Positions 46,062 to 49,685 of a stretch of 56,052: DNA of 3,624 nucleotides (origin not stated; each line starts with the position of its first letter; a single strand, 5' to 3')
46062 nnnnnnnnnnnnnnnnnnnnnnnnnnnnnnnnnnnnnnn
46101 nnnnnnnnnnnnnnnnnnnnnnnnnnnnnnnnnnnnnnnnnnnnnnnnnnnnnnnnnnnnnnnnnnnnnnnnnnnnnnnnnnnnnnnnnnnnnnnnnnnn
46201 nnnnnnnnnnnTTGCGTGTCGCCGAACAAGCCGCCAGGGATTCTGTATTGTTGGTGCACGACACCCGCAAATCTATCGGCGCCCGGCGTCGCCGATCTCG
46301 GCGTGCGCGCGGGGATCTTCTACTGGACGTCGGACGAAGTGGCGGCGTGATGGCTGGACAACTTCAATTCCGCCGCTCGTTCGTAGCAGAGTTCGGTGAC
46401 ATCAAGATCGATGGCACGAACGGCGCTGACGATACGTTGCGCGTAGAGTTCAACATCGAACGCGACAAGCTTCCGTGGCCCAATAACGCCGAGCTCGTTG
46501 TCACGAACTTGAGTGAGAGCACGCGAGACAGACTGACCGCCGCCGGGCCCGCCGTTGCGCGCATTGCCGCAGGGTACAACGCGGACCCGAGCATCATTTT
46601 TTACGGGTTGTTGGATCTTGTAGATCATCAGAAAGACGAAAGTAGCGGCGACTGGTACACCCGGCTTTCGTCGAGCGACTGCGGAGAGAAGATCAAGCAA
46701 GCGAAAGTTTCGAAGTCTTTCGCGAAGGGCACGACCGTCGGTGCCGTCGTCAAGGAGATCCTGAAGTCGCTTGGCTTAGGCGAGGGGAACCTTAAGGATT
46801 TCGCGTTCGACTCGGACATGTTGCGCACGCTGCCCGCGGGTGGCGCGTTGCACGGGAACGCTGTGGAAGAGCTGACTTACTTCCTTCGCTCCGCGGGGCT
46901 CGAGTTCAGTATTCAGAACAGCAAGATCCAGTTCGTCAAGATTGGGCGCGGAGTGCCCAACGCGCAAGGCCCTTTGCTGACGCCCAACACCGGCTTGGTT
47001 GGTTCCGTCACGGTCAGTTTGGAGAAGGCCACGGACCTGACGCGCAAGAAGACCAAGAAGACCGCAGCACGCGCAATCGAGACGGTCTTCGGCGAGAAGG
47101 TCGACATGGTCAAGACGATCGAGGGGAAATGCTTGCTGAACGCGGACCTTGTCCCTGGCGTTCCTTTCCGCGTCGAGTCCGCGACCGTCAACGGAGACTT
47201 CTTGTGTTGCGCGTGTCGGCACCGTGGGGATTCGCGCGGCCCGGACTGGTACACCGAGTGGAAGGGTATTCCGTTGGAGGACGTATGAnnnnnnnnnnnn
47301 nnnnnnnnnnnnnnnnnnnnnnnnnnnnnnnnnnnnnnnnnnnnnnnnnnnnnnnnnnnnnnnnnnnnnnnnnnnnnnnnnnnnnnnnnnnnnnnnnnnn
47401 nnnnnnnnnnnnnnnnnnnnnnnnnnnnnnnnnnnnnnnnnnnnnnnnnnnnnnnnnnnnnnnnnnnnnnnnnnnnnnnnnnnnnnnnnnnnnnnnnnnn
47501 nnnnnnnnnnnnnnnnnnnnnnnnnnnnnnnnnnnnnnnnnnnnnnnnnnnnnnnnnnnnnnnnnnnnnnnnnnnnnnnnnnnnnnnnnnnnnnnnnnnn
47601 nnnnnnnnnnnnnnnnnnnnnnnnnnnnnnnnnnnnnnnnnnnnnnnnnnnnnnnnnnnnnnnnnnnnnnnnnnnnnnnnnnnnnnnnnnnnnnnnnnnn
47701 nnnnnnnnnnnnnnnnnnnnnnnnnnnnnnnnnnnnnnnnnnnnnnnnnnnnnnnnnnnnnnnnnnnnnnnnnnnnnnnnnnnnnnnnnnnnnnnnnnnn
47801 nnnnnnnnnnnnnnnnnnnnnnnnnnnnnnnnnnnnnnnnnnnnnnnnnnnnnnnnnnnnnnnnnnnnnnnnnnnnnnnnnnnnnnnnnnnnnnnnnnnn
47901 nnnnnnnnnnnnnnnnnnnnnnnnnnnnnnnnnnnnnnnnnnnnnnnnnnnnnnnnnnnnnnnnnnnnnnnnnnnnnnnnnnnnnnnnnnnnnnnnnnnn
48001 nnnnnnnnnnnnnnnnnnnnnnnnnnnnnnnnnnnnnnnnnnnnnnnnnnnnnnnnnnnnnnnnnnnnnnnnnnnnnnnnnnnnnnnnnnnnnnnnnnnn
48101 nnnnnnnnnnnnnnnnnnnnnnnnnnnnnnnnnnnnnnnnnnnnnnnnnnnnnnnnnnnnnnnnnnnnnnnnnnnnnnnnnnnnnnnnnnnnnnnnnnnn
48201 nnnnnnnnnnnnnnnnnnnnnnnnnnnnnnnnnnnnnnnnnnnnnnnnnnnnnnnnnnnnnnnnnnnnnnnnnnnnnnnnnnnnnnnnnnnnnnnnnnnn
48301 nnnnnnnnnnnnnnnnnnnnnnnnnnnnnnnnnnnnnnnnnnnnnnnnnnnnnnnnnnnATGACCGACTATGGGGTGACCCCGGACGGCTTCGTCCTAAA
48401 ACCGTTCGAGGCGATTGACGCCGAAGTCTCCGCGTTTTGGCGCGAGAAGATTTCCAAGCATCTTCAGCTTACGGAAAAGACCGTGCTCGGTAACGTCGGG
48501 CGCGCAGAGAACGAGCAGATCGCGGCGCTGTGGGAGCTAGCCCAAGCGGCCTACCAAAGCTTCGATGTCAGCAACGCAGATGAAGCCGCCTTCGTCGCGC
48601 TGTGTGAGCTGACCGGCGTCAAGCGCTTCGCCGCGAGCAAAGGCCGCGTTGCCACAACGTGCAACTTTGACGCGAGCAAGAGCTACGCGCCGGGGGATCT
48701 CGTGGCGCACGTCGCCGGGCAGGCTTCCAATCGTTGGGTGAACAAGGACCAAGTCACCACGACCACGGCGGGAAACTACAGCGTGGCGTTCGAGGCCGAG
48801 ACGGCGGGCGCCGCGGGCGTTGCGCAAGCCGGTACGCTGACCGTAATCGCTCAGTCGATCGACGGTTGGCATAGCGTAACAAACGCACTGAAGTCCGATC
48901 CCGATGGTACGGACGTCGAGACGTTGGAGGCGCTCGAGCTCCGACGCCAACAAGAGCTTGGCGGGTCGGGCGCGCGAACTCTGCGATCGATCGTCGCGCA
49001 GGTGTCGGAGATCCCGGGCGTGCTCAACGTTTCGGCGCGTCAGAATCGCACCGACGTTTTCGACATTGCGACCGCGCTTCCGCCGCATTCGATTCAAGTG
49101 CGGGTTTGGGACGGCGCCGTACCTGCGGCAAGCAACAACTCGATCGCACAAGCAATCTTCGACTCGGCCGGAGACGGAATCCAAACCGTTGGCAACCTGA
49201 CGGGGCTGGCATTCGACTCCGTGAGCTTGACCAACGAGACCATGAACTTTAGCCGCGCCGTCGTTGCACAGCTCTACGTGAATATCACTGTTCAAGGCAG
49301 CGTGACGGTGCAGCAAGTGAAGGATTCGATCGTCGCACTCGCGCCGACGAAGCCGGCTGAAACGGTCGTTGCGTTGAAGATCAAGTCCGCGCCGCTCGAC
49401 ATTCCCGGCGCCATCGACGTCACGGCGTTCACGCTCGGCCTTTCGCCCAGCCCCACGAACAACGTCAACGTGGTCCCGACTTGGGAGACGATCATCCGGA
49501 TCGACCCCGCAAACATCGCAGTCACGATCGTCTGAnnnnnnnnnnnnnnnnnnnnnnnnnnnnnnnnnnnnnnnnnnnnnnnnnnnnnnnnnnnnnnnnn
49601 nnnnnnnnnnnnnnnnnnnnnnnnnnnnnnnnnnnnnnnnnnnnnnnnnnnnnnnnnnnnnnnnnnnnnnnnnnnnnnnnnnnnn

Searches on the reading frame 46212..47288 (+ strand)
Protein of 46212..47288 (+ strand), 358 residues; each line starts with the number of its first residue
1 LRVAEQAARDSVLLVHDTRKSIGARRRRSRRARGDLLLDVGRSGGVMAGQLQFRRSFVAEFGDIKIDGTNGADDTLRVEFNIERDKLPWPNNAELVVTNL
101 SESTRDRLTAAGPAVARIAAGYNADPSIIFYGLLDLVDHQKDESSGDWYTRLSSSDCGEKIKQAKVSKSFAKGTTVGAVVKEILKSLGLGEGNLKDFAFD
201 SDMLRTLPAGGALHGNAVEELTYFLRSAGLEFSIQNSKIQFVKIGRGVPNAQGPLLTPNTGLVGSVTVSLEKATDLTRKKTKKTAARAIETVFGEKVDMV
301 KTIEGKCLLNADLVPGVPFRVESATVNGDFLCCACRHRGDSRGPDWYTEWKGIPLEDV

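Call 21: search_protein_families(library=phrogs, proteins=[window:46212-47288:+], max_evalue=0.001)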
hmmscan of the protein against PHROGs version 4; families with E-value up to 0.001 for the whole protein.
window:46212-47288:+ (358 aa): 5 families
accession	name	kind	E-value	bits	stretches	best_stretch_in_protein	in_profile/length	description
phrog_196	-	tail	4.9e-46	158.4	1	47-354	79-360/536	baseplate hub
phrog_23564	-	unknown function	1.4e-09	39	1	210-353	9-127/155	-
phrog_38154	-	unknown function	2.1e-05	25.1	1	73-191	25-141/159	-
phrog_20677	-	unknown function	3e-05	23.6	1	74-266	181-369/631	-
phrog_52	-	tail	0.00051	20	0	153-189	283-317/677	tail protein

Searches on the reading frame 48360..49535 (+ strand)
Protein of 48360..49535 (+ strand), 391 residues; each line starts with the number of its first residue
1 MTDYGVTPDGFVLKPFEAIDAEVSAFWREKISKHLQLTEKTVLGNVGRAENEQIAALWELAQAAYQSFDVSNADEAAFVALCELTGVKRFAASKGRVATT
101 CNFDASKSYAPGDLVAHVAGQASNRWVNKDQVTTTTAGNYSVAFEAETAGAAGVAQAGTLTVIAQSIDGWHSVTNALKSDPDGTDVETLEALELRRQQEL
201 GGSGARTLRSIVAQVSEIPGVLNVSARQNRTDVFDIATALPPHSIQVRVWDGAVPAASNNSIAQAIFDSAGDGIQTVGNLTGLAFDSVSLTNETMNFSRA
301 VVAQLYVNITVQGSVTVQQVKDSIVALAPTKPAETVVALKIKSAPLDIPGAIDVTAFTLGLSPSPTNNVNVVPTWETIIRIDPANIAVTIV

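Call 21: search_protein_families(library=phrogs, proteins=[window:48360-49535:+], max_evalue=0.001)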
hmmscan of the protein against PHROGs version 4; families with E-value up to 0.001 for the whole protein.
window:48360-49535:+ (391 aa): 1 family
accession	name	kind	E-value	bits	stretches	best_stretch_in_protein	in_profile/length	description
phrog_6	-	tail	2.5e-31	110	1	3-390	59-407/548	baseplate wedge subunit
